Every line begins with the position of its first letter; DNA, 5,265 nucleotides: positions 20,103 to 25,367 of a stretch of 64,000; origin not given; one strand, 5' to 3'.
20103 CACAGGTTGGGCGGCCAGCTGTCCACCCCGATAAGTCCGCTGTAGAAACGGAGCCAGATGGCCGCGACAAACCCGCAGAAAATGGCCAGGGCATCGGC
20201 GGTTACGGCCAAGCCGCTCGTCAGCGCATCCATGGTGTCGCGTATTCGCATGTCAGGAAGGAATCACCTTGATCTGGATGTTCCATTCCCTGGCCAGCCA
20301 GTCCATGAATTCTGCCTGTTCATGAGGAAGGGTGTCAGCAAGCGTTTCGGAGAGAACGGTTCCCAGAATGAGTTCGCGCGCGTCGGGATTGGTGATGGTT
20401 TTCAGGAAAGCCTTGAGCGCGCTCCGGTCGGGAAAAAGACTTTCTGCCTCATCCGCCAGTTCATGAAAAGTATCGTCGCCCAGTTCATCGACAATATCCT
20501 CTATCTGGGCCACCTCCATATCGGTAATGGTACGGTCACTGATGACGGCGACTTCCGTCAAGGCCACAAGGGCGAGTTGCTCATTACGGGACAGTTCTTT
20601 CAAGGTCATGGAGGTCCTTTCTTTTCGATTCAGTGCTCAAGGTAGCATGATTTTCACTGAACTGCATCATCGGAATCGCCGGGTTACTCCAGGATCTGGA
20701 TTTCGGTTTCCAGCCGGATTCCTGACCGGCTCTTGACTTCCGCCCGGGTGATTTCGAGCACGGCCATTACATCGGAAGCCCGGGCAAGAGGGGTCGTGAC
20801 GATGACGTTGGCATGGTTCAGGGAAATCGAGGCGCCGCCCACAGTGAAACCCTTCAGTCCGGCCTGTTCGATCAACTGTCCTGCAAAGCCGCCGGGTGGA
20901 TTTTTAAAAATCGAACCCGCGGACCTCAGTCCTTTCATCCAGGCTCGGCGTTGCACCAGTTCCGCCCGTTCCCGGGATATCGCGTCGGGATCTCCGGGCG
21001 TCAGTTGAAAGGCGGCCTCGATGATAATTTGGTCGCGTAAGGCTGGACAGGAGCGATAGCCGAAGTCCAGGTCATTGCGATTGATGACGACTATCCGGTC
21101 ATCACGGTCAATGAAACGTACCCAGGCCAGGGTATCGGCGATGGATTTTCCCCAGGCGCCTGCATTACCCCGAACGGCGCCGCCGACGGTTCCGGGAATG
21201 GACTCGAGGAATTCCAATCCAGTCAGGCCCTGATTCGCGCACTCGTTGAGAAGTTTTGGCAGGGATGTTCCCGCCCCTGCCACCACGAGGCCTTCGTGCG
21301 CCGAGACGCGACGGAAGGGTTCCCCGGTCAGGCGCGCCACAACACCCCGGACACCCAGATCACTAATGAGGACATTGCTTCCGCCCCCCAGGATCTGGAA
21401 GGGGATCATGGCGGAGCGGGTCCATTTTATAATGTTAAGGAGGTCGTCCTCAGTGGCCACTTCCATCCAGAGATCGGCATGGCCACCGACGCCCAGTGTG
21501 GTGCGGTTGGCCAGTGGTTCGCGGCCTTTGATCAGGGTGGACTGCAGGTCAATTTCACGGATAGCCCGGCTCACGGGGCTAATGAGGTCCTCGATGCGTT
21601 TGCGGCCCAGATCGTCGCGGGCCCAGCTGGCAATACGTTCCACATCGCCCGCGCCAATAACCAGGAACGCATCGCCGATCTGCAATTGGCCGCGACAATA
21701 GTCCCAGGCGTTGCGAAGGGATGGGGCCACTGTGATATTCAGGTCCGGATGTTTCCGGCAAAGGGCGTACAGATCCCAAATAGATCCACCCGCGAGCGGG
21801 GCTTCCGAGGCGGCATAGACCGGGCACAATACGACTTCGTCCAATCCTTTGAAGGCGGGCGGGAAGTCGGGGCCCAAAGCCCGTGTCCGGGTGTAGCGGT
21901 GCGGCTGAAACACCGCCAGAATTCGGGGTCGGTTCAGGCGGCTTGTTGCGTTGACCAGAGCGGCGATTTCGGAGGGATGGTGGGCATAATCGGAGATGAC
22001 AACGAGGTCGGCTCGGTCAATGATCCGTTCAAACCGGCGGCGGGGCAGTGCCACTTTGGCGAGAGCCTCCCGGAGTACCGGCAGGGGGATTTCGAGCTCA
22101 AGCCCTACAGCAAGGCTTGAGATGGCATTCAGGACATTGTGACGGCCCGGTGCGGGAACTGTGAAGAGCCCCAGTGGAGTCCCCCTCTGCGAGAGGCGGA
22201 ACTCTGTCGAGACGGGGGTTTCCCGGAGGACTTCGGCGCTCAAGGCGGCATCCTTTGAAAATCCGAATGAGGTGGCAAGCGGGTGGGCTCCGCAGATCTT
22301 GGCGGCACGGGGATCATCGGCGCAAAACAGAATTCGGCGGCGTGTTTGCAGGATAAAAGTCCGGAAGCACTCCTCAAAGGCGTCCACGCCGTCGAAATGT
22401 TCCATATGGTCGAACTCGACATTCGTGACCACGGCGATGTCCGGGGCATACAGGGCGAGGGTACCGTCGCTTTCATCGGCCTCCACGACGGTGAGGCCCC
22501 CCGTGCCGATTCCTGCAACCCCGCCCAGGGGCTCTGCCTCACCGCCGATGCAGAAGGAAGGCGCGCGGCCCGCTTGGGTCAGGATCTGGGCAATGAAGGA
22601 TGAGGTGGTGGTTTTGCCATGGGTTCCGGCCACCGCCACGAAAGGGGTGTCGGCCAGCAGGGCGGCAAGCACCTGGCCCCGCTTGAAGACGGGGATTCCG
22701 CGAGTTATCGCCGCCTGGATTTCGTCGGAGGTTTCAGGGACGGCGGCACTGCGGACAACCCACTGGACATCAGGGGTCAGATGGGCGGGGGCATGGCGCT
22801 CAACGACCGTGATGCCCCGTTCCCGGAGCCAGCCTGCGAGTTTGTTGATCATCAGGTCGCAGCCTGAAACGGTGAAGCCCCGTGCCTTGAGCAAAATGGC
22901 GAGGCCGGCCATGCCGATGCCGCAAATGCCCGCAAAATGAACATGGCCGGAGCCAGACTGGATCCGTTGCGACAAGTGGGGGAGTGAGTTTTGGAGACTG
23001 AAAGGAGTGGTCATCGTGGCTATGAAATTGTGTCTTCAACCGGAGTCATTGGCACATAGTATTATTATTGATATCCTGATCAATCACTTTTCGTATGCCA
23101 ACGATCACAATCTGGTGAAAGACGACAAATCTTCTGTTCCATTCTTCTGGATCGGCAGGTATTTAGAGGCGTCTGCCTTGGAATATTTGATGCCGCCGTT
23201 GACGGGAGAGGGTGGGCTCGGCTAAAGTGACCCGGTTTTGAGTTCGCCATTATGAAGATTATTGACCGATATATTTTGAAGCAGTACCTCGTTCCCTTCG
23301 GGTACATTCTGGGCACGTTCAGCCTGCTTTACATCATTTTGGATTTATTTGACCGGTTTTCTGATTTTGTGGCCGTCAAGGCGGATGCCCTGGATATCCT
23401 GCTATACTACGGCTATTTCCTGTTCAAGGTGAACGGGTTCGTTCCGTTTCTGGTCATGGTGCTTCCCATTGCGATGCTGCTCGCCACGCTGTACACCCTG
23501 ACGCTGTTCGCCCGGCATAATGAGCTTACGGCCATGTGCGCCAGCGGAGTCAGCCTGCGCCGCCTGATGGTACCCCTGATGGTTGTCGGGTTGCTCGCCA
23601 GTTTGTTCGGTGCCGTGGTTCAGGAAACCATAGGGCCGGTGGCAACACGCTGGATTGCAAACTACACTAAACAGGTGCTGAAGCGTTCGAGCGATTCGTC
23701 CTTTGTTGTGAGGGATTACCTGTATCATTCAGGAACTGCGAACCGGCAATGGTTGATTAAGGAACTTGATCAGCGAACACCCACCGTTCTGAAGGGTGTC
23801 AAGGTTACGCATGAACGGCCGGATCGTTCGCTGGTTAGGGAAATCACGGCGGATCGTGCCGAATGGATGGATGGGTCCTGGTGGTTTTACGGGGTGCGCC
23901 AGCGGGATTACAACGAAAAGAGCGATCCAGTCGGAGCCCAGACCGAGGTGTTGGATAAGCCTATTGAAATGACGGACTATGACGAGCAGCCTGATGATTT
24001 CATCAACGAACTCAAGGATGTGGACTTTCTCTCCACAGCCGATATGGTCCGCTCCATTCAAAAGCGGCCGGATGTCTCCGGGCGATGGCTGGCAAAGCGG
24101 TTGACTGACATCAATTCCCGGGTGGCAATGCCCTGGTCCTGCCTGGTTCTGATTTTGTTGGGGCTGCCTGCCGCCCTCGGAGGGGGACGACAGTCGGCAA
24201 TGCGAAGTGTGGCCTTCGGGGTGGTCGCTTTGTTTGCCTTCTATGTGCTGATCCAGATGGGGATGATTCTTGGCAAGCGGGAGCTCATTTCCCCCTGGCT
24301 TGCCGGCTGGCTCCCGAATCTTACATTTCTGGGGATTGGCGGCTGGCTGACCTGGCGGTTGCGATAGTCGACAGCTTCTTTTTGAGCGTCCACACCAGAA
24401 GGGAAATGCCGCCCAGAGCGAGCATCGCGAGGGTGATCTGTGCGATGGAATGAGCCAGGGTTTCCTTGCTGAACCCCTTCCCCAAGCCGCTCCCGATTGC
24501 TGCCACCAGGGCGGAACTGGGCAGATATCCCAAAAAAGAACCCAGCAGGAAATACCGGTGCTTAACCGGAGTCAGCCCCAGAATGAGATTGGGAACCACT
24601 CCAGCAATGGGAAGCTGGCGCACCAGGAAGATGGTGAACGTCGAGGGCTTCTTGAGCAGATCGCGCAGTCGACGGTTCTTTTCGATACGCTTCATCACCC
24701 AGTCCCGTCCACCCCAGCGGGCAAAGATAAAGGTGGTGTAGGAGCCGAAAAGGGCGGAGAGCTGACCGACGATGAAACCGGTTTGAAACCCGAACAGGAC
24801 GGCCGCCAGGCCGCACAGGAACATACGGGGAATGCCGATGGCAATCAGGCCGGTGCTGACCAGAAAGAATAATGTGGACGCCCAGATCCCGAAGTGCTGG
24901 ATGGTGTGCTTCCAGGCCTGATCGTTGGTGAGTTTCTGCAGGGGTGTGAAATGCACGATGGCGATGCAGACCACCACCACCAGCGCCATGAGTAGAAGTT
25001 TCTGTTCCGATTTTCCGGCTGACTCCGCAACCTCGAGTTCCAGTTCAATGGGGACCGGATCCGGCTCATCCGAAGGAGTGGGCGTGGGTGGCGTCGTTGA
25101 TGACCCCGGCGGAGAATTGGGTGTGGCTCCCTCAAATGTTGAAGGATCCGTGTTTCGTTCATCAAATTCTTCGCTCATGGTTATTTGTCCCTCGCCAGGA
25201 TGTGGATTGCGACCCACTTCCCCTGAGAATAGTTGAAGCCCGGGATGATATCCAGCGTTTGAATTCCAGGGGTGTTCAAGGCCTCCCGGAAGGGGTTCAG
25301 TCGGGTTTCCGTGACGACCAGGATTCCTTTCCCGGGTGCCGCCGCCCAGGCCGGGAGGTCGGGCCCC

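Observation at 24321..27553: PAP2 phosphatase covalently fused to an ArnT-type glycosyltransferase, flanked by a DedA protein and a second LptF/G permease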

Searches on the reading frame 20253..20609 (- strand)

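Call 3: search_protein_families(library=pfam, proteins=[window:20253-20609:-], max_evalue=0.01)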
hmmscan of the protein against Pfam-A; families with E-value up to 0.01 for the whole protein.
window:20253-20609:- (118 aa): 1 family
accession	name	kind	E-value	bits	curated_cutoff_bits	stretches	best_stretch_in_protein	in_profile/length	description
PF11650.14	P22_Tail-4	-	0.009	16.6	21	0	11-51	9-48/159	P22 tail accessory factor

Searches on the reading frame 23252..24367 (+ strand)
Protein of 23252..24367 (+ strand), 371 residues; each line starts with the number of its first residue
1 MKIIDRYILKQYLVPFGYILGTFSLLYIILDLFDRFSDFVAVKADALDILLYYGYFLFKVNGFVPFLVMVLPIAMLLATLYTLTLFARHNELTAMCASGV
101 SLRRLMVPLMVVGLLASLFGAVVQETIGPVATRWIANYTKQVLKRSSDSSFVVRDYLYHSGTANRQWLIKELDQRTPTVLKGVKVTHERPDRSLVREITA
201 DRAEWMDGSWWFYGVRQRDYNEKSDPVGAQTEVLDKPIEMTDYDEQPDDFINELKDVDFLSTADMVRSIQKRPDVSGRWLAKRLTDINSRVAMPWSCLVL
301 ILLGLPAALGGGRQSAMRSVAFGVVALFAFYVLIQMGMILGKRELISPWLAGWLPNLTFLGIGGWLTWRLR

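Call 3: search_protein_families(library=pfam, proteins=[window:23252-24367:+], max_evalue=0.01)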
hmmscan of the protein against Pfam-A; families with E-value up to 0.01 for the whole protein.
window:23252-24367:+ (371 aa): 1 family
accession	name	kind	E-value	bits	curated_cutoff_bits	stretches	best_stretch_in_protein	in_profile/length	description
PF03739.19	LptF_LptG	-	4.8e-65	220.3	27.9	1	6-369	1-353/353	Lipopolysaccharide export system permease LptF/LptG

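Call 4: search_protein_families(library=ncbifam, proteins=[window:23252-24367:+], max_evalue=0.01)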
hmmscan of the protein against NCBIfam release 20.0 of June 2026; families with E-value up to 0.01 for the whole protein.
window:23252-24367:+ (371 aa): 2 families
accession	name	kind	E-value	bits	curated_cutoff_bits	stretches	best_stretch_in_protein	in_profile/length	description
TIGR04408.1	LptG_lptG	equivalog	3.7e-58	196.8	240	1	3-369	1-350/351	LPS export ABC transporter permease LptG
TIGR04407.1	LptF_YjgP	equivalog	3.6e-35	121.3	230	2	3-204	1-193/347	LPS export ABC transporter permease LptF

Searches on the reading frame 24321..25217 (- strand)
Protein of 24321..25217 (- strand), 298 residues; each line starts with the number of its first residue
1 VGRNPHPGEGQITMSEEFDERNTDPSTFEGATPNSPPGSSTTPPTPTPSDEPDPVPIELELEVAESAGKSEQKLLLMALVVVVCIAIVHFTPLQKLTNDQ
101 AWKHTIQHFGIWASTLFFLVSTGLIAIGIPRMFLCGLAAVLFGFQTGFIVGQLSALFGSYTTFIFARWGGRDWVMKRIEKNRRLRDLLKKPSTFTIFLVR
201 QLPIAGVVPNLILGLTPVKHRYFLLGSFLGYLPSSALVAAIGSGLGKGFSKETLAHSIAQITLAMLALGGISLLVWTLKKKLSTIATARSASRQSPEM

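Call 3: search_protein_families(library=pfam, proteins=[window:24321-25217:-], max_evalue=0.01)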
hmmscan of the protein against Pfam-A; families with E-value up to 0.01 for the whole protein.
window:24321-25217:- (298 aa): 1 family
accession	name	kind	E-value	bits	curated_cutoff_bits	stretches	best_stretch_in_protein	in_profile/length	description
PF09335.16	VTT_dom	-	2.7e-19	70.3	33.9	1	129-243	1-122/123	VTT domain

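Call 4: search_protein_families(library=ncbifam, proteins=[window:24321-25217:-], max_evalue=0.01)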
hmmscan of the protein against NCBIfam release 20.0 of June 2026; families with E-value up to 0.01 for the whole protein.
window:24321-25217:- (298 aa): 0 families

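Call 29: search_protein_families(library=ncbifam, proteins=[window:24321-25178:-], max_evalue=0.01)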
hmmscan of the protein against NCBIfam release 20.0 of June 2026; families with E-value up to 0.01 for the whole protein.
window:24321-25178:- (285 aa): 0 families
